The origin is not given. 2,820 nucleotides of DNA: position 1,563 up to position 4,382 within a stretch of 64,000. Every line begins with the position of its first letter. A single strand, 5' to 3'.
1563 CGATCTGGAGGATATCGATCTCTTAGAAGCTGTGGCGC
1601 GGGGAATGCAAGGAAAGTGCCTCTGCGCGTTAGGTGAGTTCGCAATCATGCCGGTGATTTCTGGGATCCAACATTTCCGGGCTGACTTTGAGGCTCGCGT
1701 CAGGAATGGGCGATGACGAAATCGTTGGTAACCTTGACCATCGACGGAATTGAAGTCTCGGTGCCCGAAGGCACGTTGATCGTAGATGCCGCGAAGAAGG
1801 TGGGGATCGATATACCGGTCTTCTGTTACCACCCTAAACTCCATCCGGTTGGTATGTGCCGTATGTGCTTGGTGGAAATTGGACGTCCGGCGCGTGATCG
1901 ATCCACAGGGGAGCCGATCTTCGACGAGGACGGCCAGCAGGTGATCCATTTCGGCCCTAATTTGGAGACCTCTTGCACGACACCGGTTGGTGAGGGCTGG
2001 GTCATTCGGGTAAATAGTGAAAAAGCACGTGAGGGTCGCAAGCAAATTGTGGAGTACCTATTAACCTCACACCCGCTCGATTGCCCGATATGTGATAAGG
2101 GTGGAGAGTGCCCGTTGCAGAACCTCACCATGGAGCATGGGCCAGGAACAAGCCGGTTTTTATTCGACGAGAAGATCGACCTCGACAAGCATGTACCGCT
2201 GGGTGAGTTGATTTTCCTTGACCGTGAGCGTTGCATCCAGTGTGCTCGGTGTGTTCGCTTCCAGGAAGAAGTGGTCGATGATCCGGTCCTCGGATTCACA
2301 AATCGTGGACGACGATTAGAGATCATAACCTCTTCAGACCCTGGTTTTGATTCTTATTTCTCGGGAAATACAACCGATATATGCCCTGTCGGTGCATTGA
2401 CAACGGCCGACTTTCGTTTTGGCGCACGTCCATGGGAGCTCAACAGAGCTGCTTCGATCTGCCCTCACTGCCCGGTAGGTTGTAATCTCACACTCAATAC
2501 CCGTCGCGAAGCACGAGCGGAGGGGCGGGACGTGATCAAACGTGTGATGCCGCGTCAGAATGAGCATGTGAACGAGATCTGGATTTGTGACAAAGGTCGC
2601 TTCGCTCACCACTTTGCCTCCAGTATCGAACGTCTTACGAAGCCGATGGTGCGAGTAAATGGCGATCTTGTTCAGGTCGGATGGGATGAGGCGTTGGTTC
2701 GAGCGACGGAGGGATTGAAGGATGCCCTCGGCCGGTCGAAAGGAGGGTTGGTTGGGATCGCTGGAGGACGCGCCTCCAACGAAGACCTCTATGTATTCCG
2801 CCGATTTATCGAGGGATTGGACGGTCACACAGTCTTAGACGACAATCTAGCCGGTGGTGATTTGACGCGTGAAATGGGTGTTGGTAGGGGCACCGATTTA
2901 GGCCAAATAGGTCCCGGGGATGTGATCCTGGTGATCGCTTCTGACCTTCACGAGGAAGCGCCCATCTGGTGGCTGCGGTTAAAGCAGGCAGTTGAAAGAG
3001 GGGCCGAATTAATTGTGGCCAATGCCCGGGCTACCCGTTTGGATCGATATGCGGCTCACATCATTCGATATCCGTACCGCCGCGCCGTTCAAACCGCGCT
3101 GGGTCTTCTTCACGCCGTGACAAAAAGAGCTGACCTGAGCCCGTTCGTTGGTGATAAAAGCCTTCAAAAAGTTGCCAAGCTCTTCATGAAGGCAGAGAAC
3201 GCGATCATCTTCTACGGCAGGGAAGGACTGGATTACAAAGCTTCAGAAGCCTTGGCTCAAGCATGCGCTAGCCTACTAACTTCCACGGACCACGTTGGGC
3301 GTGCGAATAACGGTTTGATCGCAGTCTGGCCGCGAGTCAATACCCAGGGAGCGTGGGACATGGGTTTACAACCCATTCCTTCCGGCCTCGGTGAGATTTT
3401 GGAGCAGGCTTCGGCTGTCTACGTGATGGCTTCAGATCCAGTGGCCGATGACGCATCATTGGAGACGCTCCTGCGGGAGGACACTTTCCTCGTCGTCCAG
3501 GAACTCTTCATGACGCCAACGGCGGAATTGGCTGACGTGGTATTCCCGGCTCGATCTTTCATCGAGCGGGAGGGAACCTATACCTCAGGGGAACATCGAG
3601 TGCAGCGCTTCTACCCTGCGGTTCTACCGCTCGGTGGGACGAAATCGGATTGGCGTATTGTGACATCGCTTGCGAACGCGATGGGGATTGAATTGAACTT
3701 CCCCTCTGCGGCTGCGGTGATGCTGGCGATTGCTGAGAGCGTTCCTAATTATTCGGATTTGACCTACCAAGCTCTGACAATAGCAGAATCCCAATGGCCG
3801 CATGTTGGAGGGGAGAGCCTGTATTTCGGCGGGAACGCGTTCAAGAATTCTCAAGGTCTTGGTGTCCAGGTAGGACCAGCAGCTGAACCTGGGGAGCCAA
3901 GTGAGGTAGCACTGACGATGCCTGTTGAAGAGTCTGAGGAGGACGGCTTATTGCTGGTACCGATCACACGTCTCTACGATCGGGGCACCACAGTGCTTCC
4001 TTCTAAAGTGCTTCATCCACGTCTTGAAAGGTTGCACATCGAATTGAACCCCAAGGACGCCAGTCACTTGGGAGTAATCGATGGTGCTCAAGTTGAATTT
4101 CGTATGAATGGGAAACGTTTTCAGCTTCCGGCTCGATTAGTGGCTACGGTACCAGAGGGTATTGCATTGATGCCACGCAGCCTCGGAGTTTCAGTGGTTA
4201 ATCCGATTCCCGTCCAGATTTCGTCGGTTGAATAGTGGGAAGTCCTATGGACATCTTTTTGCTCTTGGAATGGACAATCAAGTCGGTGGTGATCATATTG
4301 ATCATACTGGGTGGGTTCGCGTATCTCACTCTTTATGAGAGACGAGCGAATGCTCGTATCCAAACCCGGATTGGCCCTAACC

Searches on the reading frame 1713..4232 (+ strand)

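Call 35: search_protein_families(library=pfam, proteins=[window:1713-4232:+])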
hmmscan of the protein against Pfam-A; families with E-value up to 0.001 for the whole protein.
window:1713-4232:+ (840 aa): 8 families
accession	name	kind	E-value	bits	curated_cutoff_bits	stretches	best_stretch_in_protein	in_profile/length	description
PF00384.28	Molybdopterin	-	5.3e-40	138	24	1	307-655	1-352/353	Molybdopterin oxidoreductase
PF22117.2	Fer4_Nqo3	-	9.9e-23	80.6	27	1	164-230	1-67/67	NADH-quinone oxidoreductase subunit 3, ferredoxin-like domain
PF13510.11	Fer2_4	-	7.6e-16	58.4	22.8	1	5-102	3-81/82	2Fe-2S iron-sulfur cluster binding domain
PF10588.14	NADH-G_4Fe-4S_3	-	7.7e-16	57.8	27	1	109-148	1-40/40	NADH-ubiquinone oxidoreductase-G iron-sulfur binding region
PF22151.2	Fer4_NDSU1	-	5.4e-09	35.9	23.8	1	255-299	13-50/51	NADH-ubiquinone oxidoreductase NDSU1/NuoG-like, 4Fe-4S domain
PF04879.21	Molybdop_Fe4S4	-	7.5e-09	35.9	22.7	1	247-302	5-53/55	Molybdopterin oxidoreductase Fe4S4 domain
PF00111.32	Fer2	-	2.1e-08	34.4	21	1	10-92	3-76/77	2Fe-2S iron-sulfur cluster binding domain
PF01568.27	Molydop_binding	-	8.8e-05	22.9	26.8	1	775-823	31-79/110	Molydopterin dinucleotide binding domain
